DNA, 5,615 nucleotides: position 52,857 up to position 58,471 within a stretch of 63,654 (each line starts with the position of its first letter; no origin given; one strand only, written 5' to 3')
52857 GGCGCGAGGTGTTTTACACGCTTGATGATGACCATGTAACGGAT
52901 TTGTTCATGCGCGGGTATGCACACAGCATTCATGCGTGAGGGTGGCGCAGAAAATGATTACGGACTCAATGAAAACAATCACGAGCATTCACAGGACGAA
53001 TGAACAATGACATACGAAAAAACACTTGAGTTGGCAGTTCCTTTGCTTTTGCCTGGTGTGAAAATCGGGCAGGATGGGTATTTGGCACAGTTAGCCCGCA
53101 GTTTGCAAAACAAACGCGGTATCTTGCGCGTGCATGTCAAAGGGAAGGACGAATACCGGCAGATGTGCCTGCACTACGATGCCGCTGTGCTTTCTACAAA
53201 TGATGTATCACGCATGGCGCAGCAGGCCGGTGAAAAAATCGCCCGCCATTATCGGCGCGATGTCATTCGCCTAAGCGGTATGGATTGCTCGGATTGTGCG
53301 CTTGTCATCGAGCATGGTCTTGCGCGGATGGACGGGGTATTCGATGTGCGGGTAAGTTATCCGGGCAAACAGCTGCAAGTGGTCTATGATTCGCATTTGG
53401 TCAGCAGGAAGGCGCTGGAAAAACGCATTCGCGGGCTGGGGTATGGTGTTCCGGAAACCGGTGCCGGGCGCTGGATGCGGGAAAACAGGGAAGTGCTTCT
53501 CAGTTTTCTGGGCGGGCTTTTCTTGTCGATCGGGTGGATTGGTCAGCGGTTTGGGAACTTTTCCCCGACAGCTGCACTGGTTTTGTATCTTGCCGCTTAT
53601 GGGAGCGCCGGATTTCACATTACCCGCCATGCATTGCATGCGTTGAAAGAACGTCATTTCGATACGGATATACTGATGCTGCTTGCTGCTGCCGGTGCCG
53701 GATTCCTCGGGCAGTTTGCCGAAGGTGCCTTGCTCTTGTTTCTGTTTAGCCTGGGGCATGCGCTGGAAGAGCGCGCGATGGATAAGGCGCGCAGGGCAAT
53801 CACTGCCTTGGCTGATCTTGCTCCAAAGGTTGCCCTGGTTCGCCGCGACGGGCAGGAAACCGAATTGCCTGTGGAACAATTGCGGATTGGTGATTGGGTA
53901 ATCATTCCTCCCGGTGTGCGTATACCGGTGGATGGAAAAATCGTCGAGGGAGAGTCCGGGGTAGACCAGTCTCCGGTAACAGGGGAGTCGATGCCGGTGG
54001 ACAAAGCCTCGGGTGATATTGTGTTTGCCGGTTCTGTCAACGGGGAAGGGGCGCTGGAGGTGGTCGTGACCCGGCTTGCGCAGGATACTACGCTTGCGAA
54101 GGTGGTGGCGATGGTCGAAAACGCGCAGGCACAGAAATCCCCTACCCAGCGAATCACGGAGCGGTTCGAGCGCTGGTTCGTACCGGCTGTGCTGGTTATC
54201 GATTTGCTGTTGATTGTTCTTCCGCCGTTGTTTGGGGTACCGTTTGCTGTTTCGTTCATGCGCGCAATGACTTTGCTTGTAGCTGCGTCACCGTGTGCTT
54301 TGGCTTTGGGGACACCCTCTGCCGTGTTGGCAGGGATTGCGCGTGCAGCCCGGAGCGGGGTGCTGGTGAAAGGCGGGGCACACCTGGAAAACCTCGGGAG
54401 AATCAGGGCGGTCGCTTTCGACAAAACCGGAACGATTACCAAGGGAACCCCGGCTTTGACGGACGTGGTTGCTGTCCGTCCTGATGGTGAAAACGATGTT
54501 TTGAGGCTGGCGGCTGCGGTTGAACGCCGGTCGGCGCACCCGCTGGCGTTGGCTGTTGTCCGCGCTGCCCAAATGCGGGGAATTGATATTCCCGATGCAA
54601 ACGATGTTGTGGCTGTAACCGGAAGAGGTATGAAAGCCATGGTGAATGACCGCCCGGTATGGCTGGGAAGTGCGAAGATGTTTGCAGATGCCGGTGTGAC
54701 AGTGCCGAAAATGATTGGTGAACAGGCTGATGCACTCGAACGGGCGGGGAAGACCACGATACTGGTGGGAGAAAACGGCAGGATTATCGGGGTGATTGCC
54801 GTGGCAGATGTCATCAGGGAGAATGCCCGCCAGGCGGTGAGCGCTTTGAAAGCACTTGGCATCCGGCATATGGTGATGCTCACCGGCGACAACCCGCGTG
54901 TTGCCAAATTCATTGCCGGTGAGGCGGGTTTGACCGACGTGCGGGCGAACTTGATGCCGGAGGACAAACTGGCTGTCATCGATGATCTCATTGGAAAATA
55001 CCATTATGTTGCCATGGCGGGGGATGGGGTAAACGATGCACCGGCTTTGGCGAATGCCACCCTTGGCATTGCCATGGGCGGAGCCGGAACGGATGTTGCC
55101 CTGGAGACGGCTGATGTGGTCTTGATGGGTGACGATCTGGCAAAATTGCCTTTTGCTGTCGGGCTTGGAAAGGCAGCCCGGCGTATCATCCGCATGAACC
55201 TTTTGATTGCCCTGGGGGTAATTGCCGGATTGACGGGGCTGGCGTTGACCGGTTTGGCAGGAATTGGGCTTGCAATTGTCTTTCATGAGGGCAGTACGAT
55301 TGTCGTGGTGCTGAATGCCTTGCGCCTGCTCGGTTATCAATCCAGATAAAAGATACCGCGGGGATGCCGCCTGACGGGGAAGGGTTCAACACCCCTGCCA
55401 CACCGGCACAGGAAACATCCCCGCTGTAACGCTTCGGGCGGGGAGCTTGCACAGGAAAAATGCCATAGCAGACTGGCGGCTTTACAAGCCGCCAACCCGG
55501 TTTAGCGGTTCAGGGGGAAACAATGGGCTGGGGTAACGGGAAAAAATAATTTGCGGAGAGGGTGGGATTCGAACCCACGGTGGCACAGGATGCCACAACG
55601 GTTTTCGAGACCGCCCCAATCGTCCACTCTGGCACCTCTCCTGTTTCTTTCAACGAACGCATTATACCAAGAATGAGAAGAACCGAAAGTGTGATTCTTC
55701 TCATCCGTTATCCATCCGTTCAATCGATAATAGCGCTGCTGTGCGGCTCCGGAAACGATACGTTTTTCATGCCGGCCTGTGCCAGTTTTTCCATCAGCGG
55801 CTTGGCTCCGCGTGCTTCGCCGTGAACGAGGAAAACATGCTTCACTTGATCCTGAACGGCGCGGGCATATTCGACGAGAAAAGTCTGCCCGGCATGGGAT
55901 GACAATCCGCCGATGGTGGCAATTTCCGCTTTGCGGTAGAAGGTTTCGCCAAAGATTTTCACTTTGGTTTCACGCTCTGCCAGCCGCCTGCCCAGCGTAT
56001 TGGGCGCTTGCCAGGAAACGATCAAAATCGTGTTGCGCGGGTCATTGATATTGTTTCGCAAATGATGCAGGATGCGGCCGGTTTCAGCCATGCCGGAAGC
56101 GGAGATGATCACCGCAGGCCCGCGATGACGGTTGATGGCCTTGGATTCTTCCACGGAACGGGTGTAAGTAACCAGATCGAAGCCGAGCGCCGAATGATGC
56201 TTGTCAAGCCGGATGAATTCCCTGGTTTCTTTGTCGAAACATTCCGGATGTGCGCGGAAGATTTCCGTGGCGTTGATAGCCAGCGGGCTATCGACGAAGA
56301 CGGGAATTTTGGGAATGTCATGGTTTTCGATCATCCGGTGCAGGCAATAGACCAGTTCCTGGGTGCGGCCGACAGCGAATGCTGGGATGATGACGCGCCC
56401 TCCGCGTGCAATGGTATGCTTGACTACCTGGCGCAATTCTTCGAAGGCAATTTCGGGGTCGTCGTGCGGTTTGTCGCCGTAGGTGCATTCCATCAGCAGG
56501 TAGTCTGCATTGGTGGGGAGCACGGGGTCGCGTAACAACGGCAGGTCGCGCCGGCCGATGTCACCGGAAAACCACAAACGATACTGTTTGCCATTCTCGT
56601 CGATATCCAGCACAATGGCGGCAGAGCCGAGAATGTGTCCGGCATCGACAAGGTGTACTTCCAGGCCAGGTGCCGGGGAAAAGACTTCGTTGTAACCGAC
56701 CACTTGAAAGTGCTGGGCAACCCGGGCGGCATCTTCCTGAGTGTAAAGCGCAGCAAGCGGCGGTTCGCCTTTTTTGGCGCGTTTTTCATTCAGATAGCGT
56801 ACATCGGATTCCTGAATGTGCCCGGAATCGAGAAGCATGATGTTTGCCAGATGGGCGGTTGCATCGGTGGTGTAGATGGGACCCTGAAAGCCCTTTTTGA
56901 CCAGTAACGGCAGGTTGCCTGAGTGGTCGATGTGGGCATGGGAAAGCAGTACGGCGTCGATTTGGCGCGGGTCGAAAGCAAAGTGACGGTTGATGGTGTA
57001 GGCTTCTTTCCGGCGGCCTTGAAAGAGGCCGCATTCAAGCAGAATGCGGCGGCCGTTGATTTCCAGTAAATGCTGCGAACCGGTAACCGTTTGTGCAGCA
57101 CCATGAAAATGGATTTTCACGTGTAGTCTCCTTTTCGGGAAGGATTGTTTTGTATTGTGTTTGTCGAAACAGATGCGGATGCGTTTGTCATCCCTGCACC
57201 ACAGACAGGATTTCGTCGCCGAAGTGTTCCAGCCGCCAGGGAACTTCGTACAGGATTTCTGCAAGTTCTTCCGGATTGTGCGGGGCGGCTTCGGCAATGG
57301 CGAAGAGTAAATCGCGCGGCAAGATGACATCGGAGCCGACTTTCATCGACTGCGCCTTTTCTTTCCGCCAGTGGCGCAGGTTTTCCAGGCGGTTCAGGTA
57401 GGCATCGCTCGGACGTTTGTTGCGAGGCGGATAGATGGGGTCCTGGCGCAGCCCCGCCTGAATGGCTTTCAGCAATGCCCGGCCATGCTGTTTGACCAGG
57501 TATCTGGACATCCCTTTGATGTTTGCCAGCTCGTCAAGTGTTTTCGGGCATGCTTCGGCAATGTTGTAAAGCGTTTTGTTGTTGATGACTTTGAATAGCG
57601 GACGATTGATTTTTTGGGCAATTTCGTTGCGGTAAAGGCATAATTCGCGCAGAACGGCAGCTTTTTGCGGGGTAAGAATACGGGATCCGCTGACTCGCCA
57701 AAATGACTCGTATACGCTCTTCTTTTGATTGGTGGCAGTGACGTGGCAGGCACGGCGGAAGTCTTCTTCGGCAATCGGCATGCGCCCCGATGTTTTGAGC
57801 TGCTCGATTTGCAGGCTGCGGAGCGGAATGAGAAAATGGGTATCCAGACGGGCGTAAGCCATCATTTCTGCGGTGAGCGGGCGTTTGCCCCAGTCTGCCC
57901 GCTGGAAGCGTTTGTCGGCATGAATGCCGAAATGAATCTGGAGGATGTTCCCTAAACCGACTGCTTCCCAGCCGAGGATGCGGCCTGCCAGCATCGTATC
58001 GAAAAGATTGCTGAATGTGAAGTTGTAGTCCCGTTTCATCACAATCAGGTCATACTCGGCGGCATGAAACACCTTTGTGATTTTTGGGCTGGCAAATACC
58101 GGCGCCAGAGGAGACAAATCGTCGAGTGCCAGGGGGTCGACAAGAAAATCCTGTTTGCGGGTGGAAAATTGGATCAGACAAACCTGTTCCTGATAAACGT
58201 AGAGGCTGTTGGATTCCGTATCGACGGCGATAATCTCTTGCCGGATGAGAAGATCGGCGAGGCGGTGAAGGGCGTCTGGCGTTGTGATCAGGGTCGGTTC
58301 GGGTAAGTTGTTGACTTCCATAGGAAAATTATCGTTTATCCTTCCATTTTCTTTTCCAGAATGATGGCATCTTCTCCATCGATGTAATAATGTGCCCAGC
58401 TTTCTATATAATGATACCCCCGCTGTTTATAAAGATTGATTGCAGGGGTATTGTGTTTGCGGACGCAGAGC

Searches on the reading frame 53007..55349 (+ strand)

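Call 58: search_protein_families(library=pfam, proteins=[window:53007-55349:+], max_evalue=0.00001)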
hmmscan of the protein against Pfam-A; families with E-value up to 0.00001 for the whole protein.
window:53007-55349:+ (780 aa): 3 families
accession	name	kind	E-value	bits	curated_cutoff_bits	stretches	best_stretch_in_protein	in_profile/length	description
PF00122.25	E1-E2_ATPase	-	2.1e-55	187.5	28.1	1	271-449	2-180/181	E1-E2 ATPase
PF00702.32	Hydrolase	-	7e-32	111.8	26.4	1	466-684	1-190/191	haloacid dehalogenase-like hydrolase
PF00403.32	HMA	-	7.2e-11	42.8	24.8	1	86-146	1-61/62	Heavy-metal-associated domain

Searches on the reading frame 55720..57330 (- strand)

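Call 58: search_protein_families(library=pfam, proteins=[window:55720-57330:-], max_evalue=0.00001)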
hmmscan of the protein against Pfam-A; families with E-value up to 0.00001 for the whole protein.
window:55720-57330:- (536 aa): 5 families
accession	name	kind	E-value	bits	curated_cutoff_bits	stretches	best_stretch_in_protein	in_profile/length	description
PF10996.14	Beta-Casp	-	1e-41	142.7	27.7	1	323-450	1-120/120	Beta-Casp domain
PF00753.33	Lactamase_B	-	8.7e-11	42.6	22.7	1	85-162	7-82/196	Metallo-beta-lactamase superfamily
PF16661.11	Lactamase_B_6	-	2.3e-09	37.3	27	1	88-238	1-146/193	Metallo-beta-lactamase superfamily domain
PF12706.13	Lactamase_B_2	-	3.8e-08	33.6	27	1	94-159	1-67/200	Beta-lactamase superfamily domain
PF07521.17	RMMBL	-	5.9e-08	33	21.6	1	467-523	5-59/63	Zn-dependent metallo-hydrolase RNA specificity domain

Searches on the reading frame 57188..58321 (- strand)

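Call 58: search_protein_families(library=pfam, proteins=[window:57188-58321:-], max_evalue=0.00001)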
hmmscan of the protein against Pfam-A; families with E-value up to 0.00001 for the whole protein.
window:57188-58321:- (377 aa): 2 families
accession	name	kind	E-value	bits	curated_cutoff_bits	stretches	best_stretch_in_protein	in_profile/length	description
PF01612.26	DNA_pol_A_exo1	-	1.5e-41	142.5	23.6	1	11-168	3-165/173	3'-5' exonuclease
PF00570.28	HRDC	-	6.4e-35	119.4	23.8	2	221-287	2-68/68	HRDC domain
